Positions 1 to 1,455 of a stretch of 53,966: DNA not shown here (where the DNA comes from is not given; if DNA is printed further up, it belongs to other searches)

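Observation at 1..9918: Glycosyltransferase and sulfotransferase genes in one co-directional block with a secreted RTX/serralysin protease, without polysaccharide export genes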

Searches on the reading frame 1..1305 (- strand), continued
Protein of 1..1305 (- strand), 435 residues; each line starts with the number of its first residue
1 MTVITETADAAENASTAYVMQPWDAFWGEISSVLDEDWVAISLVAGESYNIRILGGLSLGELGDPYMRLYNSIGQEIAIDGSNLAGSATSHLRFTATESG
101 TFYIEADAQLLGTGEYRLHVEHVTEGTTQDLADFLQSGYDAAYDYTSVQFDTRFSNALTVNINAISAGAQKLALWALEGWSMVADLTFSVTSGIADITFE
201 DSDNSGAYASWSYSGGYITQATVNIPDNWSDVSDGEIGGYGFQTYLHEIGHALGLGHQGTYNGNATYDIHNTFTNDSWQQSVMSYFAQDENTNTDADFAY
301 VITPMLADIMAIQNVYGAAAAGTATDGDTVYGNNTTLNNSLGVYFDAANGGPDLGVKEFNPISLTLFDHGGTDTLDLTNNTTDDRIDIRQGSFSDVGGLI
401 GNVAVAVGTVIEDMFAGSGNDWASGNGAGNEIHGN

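Call 80: find_encoding_contigs(protein=P0014, flank=10000, max_places=1)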
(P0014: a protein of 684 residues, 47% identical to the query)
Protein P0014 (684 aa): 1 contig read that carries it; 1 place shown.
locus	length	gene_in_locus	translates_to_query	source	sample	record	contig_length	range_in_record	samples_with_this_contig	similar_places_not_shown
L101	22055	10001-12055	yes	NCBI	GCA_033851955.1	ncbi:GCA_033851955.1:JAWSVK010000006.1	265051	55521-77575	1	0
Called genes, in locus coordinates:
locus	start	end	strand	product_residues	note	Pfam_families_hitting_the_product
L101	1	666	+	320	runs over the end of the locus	PF01370:Epimerase, PF04321:RmlD_sub_bind, PF16363:GDP_Man_Dehyd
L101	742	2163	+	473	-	PF00483:NTP_transferase, PF22640:ManC_GMP_beta-helix, PF01050:MannoseP_isomer, PF07883:Cupin_2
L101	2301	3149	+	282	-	PF08450:SGL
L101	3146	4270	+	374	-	-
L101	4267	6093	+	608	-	PF17994:Glft2_N (weak)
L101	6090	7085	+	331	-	PF00535:Glycos_transf_2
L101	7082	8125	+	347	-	PF00852:Glyco_transf_10 (weak)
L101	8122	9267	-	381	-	PF01593:Amino_oxidase, PF13450:NAD_binding_8, PF03275:GLF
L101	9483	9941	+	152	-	-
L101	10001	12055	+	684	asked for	PF08548:Peptidase_M10_C, PF00353:HemolysinCabind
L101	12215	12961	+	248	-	PF10364:NKWYS (weak)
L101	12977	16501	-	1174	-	-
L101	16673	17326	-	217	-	PF00005:ABC_tran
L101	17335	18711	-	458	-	-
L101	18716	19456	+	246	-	PF01061:ABC2_membrane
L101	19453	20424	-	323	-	PF00535:Glycos_transf_2, PF13641:Glyco_tranf_2_3 (weak)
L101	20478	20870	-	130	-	PF12616:DUF3775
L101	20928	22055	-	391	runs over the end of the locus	PF06103:DUF948 (faint), PF02646:RmuC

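Call 81: find_encoding_contigs(protein=P0042, flank=10000, max_places=1)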
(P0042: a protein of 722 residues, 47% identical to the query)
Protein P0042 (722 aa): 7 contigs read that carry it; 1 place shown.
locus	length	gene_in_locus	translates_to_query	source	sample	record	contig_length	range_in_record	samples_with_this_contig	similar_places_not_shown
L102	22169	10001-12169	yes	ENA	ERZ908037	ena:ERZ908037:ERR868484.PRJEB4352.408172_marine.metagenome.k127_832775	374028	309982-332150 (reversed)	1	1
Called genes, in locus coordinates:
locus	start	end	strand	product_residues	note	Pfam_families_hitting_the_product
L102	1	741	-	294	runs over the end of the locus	PF01218:Coprogen_oxidas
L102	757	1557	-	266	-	PF00106:adh_short, PF08659:KR (weak), PF13561:adh_short_C2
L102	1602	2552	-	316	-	PF05175:MTS, PF13649:Methyltransf_25 (weak)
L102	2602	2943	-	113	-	PF02617:ClpS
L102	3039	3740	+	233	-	PF00702:Hydrolase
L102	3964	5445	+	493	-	PF00768:Peptidase_S11, PF13354:Beta-lactamase2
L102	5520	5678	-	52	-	PF03597:FixS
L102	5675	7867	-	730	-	PF00403:HMA, PF00122:E1-E2_ATPase, PF00702:Hydrolase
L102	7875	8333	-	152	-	PF05751:FixH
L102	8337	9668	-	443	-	PF12801:Fer4_5 (weak), PF13237:Fer4_10 (faint), PF13534:Fer4_17 (faint), PF12800:Fer4_4 (faint), PF12838:Fer4_7 (weak), PF13183:Fer4_8 (faint), PF13746:Fer4_18, PF11614:FixG_C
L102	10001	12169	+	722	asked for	PF04151:PPC, PF00413:Peptidase_M10 (weak), PF08548:Peptidase_M10_C (weak), PF00353:HemolysinCabind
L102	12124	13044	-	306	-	PF00126:HTH_1, PF03466:LysR_substrate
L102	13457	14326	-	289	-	PF14715:FixP_N, PF13442:Cytochrome_CBB3, PF00034:Cytochrom_C, PF13442:Cytochrome_CBB3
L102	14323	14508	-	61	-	PF05545:FixQ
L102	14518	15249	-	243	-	PF02433:FixO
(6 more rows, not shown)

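Call 82: find_encoding_contigs(protein=P0026, flank=10000, max_places=1)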
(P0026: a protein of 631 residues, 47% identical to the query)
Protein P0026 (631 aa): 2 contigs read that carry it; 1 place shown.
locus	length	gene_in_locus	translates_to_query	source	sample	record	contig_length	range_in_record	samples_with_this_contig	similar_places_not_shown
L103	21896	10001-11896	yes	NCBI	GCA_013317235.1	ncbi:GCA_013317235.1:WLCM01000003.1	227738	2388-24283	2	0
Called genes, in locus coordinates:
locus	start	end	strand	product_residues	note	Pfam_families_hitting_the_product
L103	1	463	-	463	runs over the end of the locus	PF00211:Guanylate_cyc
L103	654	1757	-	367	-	PF01555:N6_N4_Mtase, PF18755:RAMA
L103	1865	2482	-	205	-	PF01351:RNase_HII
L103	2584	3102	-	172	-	-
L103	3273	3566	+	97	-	-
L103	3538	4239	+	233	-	-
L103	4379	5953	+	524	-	PF04248:NTP_transf_9, PF00211:Guanylate_cyc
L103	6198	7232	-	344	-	-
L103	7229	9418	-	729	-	PF00676:E1_dh, PF02779:Transket_pyr, PF17147:PFOR_II (faint), PF02780:Transketolase_C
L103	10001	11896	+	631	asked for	PF04151:PPC, PF00413:Peptidase_M10 (weak), PF13688:Reprolysin_5 (faint), PF13583:Reprolysin_4 (weak), PF08548:Peptidase_M10_C, PF00353:HemolysinCabind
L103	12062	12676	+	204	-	PF01612:DNA_pol_A_exo1, PF13482:RNase_H_2 (faint)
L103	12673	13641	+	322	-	PF01380:SIS, PF00571:CBS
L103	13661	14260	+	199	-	PF06835:LptC (faint)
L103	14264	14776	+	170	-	PF06835:LptC (faint), PF03968:LptD_N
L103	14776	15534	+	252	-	PF00005:ABC_tran, PF13304:AAA_21 (faint), PF12399:BCA_ABC_TP_C (weak)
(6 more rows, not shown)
